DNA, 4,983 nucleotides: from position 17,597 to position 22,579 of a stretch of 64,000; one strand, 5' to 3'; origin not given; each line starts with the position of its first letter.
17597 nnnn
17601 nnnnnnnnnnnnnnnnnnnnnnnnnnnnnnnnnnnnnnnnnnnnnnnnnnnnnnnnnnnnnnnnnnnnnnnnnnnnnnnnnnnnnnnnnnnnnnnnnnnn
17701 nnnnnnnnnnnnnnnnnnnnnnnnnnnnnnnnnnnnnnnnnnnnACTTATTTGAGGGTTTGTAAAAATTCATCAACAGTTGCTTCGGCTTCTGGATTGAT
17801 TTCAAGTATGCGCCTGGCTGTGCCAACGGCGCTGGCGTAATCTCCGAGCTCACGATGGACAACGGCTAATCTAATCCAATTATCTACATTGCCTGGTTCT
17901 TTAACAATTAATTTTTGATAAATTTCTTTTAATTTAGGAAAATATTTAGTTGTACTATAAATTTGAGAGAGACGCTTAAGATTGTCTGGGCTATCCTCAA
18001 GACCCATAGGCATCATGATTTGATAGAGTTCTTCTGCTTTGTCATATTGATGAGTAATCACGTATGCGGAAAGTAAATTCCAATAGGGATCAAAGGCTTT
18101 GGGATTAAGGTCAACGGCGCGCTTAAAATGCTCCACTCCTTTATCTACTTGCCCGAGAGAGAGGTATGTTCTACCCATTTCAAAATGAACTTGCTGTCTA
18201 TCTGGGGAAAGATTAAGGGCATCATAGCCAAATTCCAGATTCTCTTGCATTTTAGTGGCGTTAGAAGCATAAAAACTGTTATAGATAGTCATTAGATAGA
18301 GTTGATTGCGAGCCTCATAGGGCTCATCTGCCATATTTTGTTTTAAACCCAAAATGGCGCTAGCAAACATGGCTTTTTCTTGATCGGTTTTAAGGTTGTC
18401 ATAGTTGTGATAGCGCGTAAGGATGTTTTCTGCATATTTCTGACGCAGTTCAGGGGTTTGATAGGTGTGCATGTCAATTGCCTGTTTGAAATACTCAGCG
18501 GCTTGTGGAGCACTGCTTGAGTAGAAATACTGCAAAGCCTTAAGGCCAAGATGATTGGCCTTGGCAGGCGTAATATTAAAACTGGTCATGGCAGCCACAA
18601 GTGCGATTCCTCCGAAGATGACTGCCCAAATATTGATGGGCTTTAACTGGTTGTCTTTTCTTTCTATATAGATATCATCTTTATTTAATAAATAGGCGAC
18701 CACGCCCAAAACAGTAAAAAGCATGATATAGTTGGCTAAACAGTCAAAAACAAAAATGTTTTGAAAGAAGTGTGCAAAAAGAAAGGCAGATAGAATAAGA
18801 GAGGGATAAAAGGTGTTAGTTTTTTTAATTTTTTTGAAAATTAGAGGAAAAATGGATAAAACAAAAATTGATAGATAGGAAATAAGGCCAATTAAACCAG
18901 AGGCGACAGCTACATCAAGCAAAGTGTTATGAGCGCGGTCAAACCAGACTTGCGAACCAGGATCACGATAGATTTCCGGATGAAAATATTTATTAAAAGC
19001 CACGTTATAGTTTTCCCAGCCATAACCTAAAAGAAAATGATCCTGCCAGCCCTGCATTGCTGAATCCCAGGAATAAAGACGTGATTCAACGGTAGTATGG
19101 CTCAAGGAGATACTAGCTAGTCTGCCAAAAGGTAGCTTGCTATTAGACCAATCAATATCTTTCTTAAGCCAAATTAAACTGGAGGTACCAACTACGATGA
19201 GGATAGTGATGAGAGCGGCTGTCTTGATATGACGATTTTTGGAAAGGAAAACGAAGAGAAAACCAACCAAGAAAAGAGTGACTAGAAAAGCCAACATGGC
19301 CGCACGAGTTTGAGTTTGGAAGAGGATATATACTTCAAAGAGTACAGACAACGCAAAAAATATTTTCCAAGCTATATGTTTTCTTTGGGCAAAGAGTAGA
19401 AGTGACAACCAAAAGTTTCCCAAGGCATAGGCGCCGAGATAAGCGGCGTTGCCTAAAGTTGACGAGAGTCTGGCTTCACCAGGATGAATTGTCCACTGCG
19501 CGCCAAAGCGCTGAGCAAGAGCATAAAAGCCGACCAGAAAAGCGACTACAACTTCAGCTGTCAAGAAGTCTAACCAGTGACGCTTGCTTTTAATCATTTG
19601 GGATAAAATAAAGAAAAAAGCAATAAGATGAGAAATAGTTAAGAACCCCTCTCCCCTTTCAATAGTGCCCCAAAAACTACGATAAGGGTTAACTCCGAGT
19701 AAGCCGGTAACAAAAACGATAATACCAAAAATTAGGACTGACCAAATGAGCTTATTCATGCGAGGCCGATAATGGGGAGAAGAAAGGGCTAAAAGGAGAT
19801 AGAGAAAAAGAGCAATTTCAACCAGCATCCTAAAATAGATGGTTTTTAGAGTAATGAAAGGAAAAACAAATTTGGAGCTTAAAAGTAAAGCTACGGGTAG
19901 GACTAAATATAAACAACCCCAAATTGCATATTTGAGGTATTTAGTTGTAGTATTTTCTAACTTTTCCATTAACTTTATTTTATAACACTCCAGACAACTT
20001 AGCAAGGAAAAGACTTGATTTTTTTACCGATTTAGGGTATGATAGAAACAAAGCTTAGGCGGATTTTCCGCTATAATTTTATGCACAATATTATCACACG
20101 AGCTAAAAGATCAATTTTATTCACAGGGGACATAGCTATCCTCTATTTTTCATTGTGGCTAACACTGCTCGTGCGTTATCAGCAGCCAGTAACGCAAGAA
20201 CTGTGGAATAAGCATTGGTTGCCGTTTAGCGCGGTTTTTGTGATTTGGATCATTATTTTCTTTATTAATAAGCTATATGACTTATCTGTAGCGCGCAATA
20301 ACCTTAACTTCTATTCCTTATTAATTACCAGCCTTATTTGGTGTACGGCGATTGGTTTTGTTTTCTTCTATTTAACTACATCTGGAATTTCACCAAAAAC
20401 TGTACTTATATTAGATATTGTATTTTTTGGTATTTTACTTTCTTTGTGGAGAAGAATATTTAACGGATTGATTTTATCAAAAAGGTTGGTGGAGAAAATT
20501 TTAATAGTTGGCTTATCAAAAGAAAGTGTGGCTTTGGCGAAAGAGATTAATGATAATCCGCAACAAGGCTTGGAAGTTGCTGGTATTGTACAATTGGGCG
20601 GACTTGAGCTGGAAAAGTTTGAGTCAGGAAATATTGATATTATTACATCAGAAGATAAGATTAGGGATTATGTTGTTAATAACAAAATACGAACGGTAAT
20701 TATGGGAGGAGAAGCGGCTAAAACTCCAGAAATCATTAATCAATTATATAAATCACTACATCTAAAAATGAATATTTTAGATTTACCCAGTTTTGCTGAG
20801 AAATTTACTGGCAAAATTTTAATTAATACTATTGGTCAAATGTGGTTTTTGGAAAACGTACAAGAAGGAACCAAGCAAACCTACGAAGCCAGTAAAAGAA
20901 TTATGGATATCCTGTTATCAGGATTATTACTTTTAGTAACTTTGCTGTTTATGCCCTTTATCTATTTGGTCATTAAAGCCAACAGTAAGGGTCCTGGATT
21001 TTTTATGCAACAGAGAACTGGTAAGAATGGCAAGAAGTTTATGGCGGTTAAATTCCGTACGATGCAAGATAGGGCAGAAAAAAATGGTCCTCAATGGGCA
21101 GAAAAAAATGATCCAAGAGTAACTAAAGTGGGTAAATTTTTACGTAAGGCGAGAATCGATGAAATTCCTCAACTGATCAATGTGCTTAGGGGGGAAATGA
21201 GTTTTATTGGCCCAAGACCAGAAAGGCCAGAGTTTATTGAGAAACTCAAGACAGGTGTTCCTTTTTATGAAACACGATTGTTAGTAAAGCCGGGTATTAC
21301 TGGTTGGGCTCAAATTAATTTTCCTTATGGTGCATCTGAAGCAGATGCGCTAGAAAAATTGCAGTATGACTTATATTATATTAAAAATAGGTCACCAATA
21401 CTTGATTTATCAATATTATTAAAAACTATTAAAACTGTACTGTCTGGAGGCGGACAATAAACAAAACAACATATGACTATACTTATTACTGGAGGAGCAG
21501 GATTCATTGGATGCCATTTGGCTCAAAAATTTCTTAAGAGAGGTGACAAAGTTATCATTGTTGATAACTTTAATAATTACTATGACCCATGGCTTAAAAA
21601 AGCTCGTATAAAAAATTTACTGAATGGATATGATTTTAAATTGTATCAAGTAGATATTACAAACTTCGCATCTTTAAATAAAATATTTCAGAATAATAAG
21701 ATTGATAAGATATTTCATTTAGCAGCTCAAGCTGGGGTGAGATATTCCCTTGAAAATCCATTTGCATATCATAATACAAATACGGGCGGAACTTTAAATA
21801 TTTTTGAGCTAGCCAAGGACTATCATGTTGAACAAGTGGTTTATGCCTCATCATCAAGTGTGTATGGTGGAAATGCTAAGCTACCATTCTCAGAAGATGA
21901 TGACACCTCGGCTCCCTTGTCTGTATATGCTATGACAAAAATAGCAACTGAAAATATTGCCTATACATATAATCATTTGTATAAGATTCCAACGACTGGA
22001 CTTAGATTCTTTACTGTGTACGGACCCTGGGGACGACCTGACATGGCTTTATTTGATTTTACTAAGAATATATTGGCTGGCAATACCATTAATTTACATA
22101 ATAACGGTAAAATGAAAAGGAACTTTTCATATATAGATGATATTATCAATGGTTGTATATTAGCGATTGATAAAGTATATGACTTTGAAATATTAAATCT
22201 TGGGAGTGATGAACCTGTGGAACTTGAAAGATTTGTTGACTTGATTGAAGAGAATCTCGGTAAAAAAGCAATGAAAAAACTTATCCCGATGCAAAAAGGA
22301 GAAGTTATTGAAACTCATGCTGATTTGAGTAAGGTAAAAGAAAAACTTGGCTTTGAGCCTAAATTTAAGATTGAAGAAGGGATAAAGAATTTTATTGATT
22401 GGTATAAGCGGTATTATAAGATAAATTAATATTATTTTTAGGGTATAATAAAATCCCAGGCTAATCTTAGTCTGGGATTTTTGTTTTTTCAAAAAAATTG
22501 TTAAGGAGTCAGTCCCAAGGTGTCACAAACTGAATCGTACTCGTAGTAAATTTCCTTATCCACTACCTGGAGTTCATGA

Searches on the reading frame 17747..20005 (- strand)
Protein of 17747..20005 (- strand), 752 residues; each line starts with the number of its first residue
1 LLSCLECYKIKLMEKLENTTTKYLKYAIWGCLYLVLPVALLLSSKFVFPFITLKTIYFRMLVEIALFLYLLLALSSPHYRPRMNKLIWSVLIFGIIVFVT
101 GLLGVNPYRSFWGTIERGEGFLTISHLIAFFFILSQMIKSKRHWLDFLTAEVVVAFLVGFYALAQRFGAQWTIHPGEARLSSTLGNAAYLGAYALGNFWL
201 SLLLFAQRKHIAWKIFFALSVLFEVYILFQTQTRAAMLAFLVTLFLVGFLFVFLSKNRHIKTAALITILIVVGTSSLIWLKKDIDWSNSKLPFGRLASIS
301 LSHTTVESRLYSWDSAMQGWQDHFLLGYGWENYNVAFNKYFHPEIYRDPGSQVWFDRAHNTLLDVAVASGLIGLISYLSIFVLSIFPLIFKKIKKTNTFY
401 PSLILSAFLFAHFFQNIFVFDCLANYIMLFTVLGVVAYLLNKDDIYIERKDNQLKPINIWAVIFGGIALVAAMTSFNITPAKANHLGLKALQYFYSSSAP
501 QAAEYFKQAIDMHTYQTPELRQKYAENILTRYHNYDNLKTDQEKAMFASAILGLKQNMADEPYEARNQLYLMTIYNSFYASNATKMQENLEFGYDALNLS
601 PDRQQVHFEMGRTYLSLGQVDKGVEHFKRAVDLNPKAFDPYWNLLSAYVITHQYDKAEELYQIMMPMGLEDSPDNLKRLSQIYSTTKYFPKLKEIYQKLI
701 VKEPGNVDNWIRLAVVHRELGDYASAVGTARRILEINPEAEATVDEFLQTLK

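Call 16: search_protein_families(library=pfam, proteins=[window:17747-20005:-], max_evalue=0.001)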
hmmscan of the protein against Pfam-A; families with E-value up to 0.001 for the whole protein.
window:17747-20005:- (752 aa): 14 families
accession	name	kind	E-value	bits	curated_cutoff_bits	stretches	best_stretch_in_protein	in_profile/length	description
PF04932.20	Wzy_C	-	2.3e-19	70.1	31.7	1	221-378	3-149/149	O-Antigen ligase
PF07719.23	TPR_2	-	5.3e-14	51.6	27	1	606-636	3-33/34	Tetratricopeptide repeat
PF00515.34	TPR_1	-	9.9e-13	47.8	27.8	1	606-636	3-33/34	Tetratricopeptide repeat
PF13181.12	TPR_8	-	5.1e-12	45.4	25.7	1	605-636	2-33/34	Tetratricopeptide repeat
PF13428.12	TPR_14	-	1.5e-11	44.2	23.5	0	708-741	2-35/44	Tetratricopeptide repeat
PF14559.12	TPR_19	-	6.2e-11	42.9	25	0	595-646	16-66/68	Tetratricopeptide repeat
PF13431.12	TPR_17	-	9.3e-11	41.6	24.4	0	696-726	2-32/34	Tetratricopeptide repeat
PF13432.12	TPR_16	-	1.3e-10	41.9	32.7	0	609-662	2-55/65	Tetratricopeptide repeat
PF13424.12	TPR_12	-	1.3e-07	32.2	30.1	0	608-662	7-69/77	Tetratricopeptide repeat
PF23914.1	TPR_CcmH_CycH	-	3.7e-07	30.5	42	0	597-678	43-123/158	Cytochrome c-type biogenesis protein H TPR domain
PF13414.12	TPR_11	-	3.1e-06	27.2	26.8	1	611-644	1-34/42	TPR repeat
PF13174.12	TPR_6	-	4.8e-06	27.3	26.3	0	712-739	5-32/33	Tetratricopeptide repeat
PF13371.12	TPR_9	-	4.7e-05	23.8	35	0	680-741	2-63/73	Tetratricopeptide repeat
PF13176.12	TPR_7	-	0.00011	22.5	27.9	0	711-738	3-30/36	Tetratricopeptide repeat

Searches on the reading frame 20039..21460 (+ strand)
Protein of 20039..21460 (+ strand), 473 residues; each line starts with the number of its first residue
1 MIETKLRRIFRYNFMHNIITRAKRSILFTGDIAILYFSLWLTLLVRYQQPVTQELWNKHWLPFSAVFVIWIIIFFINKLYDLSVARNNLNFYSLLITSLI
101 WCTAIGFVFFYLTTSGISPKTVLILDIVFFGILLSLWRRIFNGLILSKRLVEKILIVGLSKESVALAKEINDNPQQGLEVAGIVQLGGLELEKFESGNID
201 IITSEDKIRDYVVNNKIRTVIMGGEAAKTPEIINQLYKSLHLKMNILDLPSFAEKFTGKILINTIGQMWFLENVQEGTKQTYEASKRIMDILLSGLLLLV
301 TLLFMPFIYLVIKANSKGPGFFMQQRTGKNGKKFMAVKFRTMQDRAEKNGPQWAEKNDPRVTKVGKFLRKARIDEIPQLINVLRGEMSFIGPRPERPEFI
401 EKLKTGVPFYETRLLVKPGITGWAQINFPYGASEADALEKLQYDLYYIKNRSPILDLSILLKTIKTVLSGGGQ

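Call 16: search_protein_families(library=pfam, proteins=[window:20039-21460:+], max_evalue=0.001)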
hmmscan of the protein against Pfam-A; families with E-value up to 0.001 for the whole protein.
window:20039-21460:+ (473 aa): 1 family
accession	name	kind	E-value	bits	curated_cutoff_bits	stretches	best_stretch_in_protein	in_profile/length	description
PF02397.22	Bac_transf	-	5.1e-67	225.3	27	1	286-468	1-178/179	Bacterial sugar transferase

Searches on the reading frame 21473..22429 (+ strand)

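Call 16: search_protein_families(library=pfam, proteins=[window:21473-22429:+], max_evalue=0.001)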
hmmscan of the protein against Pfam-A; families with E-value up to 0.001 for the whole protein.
window:21473-22429:+ (318 aa): 9 families
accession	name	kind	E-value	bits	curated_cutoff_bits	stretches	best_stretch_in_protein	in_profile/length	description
PF01370.27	Epimerase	-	1.1e-57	195.7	20.9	1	3-244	1-240/240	NAD dependent epimerase/dehydratase family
PF16363.11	GDP_Man_Dehyd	-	1.4e-55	189.5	27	1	4-306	1-331/332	GDP-mannose 4,6 dehydratase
PF01073.25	3Beta_HSD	-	5.3e-19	68.7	22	1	4-236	1-233/280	3-beta hydroxysteroid dehydrogenase/isomerase family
PF04321.23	RmlD_sub_bind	-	1.3e-17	64.2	27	1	1-171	1-144/287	RmlD substrate binding domain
PF02719.21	Polysacc_synt_2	-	2.5e-16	60.1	20.2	1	3-263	1-248/293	Polysaccharide biosynthesis protein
PF07993.18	NAD_binding_4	-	6.2e-12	45.7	20.1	1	75-184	87-209/258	Male sterility protein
PF00106.31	adh_short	-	8.9e-07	29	26.6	1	2-92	2-88/195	short chain dehydrogenase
PF08659.16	KR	-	2.6e-06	27.9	22.6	1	2-135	2-144/180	KR domain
PF16162.10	KwaB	-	0.00067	20.1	26.3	1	200-308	63-161/186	Kiwa protein KwaB-like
